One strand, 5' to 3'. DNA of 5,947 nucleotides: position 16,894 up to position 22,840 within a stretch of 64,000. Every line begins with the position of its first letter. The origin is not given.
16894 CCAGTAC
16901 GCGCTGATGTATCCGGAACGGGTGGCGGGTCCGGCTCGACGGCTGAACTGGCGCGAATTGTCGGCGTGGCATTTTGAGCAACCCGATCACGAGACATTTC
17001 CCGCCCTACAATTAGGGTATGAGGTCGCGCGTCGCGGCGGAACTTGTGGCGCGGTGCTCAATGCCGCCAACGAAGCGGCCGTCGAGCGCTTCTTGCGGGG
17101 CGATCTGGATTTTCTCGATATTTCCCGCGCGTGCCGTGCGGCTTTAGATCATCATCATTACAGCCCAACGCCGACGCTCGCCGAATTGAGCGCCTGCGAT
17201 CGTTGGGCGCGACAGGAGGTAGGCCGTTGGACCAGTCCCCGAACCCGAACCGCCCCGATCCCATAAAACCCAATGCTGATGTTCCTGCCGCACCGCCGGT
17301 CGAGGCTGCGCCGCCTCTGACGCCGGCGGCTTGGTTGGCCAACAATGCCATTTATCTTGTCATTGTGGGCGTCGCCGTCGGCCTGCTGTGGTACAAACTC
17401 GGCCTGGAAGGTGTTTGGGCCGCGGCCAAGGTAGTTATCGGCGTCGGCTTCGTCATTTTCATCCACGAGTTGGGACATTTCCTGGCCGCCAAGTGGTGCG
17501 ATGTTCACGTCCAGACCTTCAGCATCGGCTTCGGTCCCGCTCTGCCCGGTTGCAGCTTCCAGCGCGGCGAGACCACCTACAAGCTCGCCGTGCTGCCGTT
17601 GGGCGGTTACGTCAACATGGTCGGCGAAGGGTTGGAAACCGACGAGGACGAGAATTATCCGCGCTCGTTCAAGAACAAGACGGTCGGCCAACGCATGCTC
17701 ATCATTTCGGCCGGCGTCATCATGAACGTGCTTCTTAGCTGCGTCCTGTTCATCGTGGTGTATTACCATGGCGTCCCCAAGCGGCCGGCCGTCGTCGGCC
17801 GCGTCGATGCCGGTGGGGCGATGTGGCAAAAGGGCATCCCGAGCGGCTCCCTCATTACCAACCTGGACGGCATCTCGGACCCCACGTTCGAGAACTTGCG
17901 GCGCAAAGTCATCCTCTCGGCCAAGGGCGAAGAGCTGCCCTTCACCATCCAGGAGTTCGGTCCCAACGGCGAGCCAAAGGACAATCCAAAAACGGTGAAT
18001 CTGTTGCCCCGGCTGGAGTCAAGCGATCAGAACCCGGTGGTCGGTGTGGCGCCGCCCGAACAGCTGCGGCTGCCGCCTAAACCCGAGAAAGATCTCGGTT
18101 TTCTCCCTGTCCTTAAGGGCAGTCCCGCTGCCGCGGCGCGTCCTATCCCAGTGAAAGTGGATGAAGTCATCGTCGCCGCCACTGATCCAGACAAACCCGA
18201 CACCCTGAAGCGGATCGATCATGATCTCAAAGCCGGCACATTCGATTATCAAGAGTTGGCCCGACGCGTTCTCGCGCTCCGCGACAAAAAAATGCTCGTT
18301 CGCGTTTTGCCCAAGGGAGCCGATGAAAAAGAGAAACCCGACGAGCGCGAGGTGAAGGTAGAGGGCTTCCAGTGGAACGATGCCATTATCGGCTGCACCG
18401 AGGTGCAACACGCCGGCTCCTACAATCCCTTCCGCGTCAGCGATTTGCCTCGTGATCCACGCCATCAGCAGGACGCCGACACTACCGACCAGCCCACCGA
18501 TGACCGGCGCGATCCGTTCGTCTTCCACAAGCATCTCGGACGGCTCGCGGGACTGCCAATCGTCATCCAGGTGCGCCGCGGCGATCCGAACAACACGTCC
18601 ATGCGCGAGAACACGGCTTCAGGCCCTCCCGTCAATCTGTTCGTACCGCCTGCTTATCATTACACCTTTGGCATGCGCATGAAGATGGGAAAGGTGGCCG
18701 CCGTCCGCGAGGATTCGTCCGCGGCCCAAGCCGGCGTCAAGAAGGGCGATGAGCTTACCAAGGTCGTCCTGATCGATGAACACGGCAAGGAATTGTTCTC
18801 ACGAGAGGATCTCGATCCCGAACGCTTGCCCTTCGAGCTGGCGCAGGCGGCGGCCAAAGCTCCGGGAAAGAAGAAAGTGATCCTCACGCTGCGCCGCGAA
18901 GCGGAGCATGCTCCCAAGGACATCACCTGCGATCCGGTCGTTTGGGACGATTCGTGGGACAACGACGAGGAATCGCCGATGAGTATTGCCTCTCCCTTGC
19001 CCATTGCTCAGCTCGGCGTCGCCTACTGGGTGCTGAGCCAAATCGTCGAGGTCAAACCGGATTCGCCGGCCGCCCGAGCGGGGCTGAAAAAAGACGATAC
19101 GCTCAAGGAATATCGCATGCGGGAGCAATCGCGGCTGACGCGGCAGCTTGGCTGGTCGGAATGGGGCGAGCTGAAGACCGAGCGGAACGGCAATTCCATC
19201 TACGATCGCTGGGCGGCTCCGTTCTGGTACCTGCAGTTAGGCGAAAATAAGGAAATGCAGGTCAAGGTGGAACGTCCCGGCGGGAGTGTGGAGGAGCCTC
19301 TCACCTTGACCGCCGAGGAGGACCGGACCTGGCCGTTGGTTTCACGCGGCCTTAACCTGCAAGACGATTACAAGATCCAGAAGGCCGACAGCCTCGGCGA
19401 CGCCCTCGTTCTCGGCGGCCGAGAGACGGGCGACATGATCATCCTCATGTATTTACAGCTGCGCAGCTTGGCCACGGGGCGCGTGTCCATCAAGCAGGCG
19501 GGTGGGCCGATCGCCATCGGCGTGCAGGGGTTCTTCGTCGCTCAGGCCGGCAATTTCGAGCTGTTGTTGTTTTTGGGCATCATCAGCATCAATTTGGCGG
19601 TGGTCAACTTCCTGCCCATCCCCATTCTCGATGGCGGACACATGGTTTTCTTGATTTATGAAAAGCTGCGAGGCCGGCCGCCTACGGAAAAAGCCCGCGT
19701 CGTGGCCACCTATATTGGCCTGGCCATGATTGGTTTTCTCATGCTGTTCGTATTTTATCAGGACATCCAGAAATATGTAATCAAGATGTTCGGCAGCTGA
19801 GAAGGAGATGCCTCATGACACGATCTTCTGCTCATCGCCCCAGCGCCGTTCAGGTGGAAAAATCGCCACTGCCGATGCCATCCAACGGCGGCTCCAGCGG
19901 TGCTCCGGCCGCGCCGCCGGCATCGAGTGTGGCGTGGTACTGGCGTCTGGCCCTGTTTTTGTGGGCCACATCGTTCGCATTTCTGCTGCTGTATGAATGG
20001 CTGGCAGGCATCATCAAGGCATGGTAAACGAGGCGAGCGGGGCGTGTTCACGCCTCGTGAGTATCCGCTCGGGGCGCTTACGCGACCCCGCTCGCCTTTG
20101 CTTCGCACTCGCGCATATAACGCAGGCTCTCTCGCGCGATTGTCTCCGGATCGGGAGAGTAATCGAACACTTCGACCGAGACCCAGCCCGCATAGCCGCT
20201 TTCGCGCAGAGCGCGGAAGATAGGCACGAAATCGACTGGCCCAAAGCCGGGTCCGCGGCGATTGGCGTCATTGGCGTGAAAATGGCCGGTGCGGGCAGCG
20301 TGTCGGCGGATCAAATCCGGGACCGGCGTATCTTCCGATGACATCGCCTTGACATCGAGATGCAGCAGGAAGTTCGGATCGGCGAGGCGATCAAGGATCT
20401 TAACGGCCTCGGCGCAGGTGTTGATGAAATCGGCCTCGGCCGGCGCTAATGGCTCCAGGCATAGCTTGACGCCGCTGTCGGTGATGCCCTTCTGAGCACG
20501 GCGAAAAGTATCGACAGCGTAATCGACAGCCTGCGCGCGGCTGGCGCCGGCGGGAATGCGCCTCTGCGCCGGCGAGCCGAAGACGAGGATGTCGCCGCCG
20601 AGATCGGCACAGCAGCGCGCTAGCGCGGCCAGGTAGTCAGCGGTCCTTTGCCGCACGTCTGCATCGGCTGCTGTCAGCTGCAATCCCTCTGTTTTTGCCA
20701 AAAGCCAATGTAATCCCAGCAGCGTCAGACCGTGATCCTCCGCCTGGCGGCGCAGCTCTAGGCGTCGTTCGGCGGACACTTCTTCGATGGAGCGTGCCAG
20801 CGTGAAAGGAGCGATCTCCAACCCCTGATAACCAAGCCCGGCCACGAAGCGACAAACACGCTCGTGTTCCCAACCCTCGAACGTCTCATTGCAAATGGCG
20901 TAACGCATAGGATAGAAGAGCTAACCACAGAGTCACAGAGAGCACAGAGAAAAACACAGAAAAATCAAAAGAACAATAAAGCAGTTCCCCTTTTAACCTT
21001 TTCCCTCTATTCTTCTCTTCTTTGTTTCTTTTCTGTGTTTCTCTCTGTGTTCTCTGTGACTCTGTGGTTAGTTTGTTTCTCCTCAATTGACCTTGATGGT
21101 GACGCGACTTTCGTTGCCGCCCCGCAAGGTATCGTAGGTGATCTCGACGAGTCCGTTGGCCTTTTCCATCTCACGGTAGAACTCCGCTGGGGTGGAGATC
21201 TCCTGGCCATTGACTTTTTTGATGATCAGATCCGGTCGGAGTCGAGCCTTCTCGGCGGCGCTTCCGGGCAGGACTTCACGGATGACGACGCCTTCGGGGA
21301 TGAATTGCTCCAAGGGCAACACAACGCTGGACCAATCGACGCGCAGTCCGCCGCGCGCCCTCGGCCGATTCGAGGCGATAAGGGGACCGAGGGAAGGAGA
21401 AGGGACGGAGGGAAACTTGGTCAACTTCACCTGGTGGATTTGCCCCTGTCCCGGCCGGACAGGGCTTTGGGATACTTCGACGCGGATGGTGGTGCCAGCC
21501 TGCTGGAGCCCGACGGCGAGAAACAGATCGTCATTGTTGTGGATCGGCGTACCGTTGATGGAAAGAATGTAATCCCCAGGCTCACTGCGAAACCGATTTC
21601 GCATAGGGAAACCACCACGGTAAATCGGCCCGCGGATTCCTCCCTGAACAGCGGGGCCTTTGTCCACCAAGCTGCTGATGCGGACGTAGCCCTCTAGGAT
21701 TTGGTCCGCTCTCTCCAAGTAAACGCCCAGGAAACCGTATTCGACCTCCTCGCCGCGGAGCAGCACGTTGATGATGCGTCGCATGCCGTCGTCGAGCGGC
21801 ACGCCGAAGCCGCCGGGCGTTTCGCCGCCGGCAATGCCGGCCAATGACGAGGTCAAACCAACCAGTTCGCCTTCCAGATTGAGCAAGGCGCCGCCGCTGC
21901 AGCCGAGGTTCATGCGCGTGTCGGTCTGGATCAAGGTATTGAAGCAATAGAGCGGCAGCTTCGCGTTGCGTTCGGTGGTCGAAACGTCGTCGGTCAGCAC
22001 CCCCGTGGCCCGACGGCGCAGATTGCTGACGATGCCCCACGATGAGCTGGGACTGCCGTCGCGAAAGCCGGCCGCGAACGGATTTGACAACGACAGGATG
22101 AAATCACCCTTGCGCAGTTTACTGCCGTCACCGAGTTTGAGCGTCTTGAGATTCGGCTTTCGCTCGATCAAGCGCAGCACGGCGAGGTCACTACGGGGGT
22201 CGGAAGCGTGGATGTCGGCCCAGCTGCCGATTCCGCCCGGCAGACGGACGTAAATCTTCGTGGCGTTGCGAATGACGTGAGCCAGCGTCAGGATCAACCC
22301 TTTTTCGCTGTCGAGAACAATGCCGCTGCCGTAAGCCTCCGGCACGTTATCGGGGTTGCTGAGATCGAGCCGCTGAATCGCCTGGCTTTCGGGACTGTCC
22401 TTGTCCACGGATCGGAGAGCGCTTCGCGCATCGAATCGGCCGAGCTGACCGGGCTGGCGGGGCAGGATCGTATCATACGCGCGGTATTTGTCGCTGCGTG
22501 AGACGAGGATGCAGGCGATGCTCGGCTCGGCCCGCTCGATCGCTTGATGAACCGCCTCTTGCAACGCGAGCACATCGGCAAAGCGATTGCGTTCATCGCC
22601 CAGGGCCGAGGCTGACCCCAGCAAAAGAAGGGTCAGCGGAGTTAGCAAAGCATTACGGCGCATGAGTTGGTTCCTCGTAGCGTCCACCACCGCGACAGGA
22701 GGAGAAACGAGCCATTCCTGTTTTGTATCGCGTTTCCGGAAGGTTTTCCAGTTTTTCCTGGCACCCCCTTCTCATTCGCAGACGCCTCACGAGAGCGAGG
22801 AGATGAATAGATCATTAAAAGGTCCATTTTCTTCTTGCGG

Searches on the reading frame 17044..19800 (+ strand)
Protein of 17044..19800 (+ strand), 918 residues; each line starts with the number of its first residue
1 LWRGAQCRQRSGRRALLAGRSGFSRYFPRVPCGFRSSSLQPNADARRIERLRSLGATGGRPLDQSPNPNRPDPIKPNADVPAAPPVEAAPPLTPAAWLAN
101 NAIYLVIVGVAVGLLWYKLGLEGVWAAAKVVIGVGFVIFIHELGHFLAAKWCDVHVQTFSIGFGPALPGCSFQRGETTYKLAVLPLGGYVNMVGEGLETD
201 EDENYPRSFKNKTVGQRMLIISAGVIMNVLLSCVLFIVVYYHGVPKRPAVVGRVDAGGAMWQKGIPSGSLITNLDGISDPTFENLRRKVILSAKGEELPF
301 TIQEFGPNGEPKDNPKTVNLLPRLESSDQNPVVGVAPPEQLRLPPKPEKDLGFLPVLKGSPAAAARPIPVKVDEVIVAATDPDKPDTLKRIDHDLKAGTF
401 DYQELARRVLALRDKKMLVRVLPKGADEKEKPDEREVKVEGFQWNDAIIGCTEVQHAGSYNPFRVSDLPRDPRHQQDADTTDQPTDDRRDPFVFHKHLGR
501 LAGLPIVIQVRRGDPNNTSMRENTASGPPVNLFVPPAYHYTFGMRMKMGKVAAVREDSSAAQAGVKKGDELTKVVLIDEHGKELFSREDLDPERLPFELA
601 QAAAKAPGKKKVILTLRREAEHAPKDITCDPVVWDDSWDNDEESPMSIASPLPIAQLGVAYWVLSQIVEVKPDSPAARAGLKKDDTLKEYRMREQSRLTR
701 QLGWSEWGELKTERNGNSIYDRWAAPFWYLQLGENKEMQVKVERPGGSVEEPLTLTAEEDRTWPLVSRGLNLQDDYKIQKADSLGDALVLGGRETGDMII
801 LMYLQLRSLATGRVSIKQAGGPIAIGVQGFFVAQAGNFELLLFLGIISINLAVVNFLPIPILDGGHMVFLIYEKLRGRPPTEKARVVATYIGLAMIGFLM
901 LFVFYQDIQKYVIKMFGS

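Call 40: search_protein_families(library=pfam, proteins=[window:17044-19800:+], max_evalue=0.001)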
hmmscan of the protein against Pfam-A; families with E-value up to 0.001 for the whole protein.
window:17044-19800:+ (918 aa): 4 families
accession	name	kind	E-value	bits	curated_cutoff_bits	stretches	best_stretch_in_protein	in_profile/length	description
PF02163.28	Peptidase_M50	-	1.6e-57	194.8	27.2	1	131-896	3-218/221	Peptidase family M50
PF17820.7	PDZ_6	-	1.6e-10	41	27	0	551-574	2-25/54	PDZ domain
PF13180.12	PDZ_2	-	9.7e-07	29.4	27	0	667-687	16-36/80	PDZ domain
PF00595.29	PDZ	-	5.3e-05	24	23.2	0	247-303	25-81/81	PDZ domain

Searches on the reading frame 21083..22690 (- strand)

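Call 40: search_protein_families(library=pfam, proteins=[window:21083-22690:-], max_evalue=0.001)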
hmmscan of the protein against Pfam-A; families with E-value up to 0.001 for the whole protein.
window:21083-22690:- (535 aa): 6 families
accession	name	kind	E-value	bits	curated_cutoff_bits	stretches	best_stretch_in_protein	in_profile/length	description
PF13365.12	Trypsin_2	-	3.9e-22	80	27.6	1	121-279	1-144/144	Trypsin-like peptidase domain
PF13180.12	PDZ_2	-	1.3e-11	45.1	27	1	319-407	1-68/80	PDZ domain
PF00595.29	PDZ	-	4e-10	40.4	23.2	1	466-500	25-59/81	PDZ domain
PF17820.7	PDZ_6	-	7.8e-10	38.8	27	1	469-518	1-51/54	PDZ domain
PF00089.32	Trypsin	-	1.9e-05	25.1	20.6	1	125-295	30-210/220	Trypsin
PF14685.13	PDZ_Tricorn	-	7.6e-05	23.1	25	0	369-409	40-79/88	Tricorn protease PDZ domain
